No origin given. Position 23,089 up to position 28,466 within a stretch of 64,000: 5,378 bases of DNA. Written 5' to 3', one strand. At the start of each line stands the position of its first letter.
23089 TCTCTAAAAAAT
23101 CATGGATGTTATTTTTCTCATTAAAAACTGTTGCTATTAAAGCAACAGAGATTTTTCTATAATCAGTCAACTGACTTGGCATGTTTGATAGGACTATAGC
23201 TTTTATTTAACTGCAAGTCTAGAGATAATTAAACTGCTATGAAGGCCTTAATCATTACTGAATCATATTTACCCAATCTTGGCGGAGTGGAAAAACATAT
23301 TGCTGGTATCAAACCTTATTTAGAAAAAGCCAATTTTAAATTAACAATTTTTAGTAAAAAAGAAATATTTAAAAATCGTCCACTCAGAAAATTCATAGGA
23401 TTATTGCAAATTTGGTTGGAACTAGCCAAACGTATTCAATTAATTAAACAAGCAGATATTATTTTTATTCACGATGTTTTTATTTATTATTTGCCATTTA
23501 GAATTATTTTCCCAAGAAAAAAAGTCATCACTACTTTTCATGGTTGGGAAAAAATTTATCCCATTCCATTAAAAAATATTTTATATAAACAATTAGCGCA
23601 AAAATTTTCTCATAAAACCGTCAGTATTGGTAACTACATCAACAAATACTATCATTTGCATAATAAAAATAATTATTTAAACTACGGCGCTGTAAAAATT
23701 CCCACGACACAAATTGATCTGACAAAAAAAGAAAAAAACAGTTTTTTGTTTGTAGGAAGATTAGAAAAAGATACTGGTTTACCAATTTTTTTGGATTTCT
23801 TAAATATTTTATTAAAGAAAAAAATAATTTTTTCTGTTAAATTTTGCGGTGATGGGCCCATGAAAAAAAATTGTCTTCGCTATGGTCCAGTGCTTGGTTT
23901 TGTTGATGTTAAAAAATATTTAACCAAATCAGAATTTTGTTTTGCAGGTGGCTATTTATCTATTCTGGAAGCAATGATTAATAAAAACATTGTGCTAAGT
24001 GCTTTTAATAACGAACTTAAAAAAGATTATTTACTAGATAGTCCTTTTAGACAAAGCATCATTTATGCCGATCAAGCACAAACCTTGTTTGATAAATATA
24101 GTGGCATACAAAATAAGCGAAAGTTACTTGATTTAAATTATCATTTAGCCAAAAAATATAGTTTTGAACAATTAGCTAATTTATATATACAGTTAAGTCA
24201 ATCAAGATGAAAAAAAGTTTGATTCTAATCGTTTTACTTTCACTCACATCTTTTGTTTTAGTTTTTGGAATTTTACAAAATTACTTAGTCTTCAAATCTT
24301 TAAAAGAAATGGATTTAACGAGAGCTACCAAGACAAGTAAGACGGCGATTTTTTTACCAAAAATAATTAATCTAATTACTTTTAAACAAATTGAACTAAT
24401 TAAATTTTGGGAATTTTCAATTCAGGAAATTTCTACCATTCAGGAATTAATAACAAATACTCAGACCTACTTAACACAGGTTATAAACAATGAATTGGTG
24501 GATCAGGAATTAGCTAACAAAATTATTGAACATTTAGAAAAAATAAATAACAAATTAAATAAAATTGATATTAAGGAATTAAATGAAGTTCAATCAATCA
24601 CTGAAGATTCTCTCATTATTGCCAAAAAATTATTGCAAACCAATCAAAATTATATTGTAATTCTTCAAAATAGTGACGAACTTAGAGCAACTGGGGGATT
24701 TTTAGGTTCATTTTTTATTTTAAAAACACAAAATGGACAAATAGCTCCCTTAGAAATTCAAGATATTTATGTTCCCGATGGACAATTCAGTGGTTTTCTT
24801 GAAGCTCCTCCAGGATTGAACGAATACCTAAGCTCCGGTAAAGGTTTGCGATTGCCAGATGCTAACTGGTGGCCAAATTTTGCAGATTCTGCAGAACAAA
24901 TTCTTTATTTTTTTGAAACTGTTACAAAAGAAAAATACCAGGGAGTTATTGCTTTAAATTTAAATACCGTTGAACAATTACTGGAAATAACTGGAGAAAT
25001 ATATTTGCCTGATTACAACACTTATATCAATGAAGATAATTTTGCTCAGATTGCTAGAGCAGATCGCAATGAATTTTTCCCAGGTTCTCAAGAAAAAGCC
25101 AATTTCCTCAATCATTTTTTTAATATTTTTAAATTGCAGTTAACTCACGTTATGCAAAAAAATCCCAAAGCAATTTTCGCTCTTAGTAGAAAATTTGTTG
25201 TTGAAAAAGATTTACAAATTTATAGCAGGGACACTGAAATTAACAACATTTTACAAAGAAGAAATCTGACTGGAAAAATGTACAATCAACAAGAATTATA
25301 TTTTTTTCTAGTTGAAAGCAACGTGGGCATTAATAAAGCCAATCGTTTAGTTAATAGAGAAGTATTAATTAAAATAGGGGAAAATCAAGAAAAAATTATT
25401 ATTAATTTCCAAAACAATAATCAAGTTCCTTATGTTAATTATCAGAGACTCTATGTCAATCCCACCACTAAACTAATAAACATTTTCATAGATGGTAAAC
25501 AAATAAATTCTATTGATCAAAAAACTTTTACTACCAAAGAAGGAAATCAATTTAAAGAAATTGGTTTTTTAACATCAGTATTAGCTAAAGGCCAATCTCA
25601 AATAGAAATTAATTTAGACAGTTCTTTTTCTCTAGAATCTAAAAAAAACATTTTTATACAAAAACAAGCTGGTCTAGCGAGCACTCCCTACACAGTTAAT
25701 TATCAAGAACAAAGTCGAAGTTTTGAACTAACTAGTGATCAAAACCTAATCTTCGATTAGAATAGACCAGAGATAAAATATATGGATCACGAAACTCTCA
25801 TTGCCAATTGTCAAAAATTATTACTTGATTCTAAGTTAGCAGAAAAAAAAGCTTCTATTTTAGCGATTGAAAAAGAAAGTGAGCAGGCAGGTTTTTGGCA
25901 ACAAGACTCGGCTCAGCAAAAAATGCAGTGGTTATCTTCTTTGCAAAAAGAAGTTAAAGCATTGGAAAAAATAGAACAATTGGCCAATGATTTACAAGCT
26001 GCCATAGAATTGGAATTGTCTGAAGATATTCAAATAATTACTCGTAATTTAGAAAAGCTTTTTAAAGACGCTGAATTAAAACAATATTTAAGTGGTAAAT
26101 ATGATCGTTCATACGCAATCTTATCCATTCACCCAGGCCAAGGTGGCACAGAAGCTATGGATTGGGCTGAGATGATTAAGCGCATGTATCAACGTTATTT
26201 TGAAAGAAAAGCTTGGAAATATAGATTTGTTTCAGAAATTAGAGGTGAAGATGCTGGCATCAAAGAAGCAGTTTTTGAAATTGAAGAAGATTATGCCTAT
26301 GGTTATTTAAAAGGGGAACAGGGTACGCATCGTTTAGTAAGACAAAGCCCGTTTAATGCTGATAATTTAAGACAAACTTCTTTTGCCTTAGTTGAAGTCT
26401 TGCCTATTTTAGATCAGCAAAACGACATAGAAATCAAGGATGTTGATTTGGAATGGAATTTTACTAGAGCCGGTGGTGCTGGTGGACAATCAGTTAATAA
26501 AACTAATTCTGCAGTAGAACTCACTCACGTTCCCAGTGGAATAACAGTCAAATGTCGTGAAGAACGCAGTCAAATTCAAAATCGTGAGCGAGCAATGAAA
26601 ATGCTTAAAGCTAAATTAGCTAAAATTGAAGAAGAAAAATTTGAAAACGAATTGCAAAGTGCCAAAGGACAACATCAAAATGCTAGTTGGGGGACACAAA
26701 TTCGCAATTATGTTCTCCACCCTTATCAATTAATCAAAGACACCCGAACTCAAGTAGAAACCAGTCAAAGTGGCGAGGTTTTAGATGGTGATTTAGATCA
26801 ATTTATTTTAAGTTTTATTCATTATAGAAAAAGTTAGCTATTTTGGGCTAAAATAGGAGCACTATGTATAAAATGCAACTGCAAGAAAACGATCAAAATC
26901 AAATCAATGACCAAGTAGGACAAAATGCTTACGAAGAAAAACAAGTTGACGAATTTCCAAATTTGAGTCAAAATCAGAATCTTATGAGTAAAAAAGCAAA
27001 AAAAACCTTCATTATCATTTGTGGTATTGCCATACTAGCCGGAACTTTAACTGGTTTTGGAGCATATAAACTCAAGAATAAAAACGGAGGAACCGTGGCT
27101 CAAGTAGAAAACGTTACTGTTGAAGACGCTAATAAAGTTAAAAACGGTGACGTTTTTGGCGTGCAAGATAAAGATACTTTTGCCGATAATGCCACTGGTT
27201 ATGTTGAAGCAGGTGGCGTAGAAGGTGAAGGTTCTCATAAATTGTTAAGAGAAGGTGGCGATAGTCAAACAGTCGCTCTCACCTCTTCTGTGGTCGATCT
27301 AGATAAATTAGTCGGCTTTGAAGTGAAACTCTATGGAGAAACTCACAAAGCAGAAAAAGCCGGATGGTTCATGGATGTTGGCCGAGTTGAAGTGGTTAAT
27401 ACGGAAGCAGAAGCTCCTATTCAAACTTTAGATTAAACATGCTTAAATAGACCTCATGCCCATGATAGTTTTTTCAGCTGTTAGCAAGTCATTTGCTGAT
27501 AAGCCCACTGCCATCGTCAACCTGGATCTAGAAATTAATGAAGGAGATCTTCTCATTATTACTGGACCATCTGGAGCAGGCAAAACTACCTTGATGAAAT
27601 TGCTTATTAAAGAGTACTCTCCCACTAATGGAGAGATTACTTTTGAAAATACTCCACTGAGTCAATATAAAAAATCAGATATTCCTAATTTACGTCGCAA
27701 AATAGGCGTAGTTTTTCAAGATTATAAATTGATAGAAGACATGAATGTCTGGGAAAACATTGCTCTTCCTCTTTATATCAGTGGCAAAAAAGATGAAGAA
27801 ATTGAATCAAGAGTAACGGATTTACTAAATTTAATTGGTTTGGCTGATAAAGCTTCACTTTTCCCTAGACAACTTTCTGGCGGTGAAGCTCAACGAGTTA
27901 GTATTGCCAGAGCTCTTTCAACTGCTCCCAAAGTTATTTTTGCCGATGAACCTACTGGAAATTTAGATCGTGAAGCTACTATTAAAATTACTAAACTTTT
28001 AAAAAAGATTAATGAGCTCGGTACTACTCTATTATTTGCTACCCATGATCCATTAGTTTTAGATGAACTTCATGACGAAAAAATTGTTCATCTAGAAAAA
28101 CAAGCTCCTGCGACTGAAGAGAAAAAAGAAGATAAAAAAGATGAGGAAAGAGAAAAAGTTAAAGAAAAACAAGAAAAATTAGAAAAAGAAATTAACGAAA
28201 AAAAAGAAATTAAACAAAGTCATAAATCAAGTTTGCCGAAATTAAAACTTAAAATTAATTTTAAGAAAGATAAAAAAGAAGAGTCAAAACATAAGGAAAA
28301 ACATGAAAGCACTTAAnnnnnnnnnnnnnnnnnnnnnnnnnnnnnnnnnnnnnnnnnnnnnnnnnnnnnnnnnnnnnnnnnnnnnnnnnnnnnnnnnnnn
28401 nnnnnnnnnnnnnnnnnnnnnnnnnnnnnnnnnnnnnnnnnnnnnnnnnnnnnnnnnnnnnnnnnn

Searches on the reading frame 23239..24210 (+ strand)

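Call 73: search_protein_families(library=pfam, proteins=[window:23239-24210:+], max_evalue=0.0001)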
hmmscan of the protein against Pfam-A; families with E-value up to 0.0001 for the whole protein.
window:23239-24210:+ (323 aa): 1 family
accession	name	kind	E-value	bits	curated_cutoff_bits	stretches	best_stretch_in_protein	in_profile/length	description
PF13439.12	Glyco_transf_4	-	2.8e-06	27.9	28.5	1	15-119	2-122/170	Glycosyltransferase Family 4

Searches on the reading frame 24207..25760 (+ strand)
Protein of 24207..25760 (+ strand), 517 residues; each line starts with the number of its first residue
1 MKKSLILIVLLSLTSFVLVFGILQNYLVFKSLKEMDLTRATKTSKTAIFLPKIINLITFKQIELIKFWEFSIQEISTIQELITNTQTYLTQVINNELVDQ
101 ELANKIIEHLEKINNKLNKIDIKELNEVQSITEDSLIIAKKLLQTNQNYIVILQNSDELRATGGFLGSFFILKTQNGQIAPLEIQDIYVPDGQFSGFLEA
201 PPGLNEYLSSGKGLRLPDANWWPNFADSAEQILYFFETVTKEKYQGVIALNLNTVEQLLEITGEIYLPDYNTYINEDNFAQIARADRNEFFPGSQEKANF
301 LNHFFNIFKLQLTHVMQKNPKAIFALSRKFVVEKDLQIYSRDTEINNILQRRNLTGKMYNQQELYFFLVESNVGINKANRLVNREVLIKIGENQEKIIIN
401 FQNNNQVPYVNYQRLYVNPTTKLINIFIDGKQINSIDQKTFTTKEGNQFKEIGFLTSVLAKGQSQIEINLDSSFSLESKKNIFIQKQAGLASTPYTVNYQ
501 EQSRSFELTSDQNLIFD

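Call 60: search_protein_families(library=pfam, proteins=[window:24207-25760:+], max_evalue=0.00001)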
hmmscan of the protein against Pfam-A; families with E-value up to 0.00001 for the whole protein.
window:24207-25760:+ (517 aa): 1 family
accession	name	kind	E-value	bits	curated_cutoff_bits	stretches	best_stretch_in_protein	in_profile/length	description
PF13196.11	DUF4012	-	8.9e-24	85.1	28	1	146-285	3-141/144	Protein of unknown function (DUF4012)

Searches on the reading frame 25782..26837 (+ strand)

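Call 73: search_protein_families(library=pfam, proteins=[window:25782-26837:+], max_evalue=0.0001)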
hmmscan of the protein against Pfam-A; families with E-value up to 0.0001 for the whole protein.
window:25782-26837:+ (351 aa): 2 families
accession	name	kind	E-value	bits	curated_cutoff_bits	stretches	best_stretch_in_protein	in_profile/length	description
PF03462.23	PCRF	-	2.2e-45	155.3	24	1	25-204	4-194/194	PCRF domain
PF00472.26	RF-1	-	1.3e-37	128.7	35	1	213-322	2-116/116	RF-1 domain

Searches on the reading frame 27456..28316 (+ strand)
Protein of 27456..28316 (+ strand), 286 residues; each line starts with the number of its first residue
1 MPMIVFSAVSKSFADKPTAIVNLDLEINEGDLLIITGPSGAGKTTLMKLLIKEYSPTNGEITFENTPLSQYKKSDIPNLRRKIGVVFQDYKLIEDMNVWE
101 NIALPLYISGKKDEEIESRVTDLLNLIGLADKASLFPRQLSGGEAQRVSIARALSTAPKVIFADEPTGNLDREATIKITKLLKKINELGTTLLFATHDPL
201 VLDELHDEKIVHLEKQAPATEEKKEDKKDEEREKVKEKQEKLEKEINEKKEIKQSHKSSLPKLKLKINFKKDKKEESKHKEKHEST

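Call 74: search_protein_families(library=pfam, proteins=[window:27456-28316:+], max_evalue=0.0001)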
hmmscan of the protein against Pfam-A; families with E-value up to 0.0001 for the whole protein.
window:27456-28316:+ (286 aa): 4 families
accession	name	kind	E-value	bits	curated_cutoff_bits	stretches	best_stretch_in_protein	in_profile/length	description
PF00005.33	ABC_tran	-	1.3e-36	126.6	25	1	22-167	3-136/137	ABC transporter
PF13304.12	AAA_21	-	2.3e-07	31.6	27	0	153-203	251-304/304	AAA domain, putative AbiEii toxin, Type IV TA system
PF13173.12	AAA_14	-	8.1e-05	23.1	27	0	32-78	4-52/129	AAA domain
PF20720.3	nSTAND3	-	9.6e-05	22.6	27.2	0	29-58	16-45/155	Novel STAND NTPase 3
